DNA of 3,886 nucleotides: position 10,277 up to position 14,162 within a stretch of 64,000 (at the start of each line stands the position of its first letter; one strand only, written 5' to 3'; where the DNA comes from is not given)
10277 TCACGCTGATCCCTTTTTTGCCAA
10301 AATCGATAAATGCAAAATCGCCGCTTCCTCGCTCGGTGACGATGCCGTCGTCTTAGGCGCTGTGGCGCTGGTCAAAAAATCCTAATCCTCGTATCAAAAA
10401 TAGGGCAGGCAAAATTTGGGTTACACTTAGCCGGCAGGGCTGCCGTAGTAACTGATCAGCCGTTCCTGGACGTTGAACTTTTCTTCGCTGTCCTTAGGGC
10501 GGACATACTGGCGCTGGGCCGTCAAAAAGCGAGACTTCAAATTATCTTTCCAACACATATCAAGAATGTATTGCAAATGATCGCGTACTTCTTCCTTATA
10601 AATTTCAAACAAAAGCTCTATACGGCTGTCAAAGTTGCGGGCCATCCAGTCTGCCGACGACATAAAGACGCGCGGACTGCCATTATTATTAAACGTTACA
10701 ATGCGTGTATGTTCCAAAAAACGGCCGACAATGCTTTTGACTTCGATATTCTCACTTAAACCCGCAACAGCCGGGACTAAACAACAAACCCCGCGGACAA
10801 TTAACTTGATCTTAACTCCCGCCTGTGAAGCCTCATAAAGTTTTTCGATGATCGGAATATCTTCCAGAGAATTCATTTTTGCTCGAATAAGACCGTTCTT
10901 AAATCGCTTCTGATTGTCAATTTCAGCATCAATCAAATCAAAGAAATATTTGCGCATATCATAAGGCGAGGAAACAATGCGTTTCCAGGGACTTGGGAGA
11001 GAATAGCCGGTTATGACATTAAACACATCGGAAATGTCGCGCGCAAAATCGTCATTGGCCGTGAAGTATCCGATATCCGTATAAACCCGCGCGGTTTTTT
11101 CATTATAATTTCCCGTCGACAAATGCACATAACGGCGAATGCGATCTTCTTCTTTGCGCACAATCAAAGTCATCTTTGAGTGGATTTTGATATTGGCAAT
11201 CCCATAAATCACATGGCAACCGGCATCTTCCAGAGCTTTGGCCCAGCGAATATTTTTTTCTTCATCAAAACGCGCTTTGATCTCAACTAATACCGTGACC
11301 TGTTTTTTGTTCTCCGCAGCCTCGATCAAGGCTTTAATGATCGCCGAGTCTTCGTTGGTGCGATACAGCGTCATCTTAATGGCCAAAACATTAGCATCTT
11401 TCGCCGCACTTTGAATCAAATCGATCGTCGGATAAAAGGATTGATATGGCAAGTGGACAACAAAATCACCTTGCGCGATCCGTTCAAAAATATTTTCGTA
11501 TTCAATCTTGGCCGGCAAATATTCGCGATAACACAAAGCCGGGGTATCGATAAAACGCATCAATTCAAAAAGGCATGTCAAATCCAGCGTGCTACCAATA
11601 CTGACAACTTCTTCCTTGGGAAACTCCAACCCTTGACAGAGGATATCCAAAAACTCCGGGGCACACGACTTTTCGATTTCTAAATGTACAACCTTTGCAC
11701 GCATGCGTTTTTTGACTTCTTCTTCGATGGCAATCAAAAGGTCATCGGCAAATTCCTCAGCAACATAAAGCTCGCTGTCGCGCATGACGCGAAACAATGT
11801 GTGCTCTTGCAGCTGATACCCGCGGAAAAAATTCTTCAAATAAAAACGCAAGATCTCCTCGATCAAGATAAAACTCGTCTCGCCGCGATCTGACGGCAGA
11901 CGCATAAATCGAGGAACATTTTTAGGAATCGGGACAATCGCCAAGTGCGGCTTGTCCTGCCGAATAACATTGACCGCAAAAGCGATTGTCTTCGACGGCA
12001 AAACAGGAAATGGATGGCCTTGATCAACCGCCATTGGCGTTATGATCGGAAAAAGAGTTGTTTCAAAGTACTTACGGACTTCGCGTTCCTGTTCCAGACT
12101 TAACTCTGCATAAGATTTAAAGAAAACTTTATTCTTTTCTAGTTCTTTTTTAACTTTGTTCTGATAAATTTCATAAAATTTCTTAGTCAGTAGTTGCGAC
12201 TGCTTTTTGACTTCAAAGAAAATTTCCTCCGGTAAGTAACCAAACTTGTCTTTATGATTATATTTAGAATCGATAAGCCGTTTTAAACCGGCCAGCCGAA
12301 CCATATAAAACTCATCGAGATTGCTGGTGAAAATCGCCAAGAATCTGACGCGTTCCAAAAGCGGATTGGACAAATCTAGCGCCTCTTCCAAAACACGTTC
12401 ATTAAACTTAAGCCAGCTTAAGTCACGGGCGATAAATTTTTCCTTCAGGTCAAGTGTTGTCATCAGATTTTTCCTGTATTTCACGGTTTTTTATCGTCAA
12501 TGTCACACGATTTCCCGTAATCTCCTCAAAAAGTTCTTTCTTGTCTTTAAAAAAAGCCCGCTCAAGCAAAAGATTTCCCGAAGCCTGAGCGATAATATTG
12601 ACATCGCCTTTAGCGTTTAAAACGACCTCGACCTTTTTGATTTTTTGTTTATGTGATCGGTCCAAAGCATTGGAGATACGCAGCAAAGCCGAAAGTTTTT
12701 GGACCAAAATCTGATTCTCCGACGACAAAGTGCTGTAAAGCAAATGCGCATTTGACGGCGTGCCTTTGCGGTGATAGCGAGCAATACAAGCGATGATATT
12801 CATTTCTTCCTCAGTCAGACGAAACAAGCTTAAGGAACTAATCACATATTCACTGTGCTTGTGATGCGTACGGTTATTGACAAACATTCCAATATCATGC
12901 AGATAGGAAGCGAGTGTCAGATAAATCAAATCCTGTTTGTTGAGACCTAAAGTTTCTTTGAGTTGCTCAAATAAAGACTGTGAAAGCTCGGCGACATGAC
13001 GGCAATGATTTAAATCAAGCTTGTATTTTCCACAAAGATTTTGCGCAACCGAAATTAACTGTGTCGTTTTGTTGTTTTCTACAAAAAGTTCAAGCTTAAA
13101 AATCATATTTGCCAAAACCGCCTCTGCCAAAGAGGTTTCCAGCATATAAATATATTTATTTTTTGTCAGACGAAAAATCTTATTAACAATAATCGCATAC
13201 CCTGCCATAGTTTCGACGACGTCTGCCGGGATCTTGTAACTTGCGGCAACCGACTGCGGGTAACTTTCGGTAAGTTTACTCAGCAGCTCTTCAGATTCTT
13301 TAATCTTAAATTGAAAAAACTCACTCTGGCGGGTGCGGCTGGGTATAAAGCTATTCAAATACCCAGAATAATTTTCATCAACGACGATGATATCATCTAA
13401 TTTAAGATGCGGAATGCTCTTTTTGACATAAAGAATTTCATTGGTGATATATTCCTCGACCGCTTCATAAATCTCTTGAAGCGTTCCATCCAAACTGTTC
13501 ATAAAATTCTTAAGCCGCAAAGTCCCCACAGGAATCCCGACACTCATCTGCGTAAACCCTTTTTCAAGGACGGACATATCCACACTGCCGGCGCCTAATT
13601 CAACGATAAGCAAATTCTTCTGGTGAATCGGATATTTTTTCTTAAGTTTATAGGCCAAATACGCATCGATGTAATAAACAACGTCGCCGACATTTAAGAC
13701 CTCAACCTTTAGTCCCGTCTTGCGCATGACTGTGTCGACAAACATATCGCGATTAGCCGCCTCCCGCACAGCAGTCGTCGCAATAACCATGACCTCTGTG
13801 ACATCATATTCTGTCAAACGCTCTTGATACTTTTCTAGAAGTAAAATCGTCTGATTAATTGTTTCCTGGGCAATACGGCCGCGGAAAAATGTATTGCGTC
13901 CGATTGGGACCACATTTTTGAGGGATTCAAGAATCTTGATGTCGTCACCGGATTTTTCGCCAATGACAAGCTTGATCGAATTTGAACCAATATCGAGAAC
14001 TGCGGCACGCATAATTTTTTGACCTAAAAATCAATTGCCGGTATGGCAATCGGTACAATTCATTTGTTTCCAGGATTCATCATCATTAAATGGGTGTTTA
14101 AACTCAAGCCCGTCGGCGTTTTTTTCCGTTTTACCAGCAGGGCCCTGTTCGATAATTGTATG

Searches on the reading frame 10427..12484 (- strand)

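Call 3: search_protein_families(library=pfam, proteins=[window:10427-12484:-], max_evalue=0.01)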
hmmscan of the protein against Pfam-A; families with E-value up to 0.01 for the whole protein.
window:10427-12484:- (685 aa): 6 families
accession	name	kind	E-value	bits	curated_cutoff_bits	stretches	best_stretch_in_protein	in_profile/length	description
PF17941.7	PP_kinase_C_1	-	7.5e-76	253.8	25.7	1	331-495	1-165/167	Polyphosphate kinase C-terminal domain 1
PF13090.12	PP_kinase_C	-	2.8e-65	219.4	25.8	1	505-673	3-172/172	Polyphosphate kinase C-terminal domain 2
PF02503.22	PP_kinase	-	1.7e-53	181.5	31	1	131-308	1-183/183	Polyphosphate kinase middle domain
PF13089.11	PP_kinase_N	-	9.1e-35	119.6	23.8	1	17-122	1-106/107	Polyphosphate kinase N-terminal domain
PF13091.12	PLDc_2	-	1.3e-13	51.3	27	2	355-489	3-129/132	PLD-like domain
PF13378.12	MR_MLE_C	-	0.0083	16.3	29.4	0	360-424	9-73/219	Enolase C-terminal domain-like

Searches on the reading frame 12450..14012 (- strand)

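Call 3: search_protein_families(library=pfam, proteins=[window:12450-14012:-], max_evalue=0.01)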
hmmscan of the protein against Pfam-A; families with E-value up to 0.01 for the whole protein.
window:12450-14012:- (520 aa): 4 families
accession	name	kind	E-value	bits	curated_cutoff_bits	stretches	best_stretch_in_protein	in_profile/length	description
PF02541.22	Ppx-GppA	-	5.1e-25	88.9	27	1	19-204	4-184/285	Ppx/GppA phosphatase family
PF21447.3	Ppx-GppA_III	-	2.9e-24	86.3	27.3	1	323-470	6-152/177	Ppx/GppA phosphatase, domain III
PF24391.1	HD-CE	-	3.7e-09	37.1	27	1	333-451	8-186/263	HD-CE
PF01966.28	HD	-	2.1e-07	31.7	22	1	334-430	2-100/116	HD domain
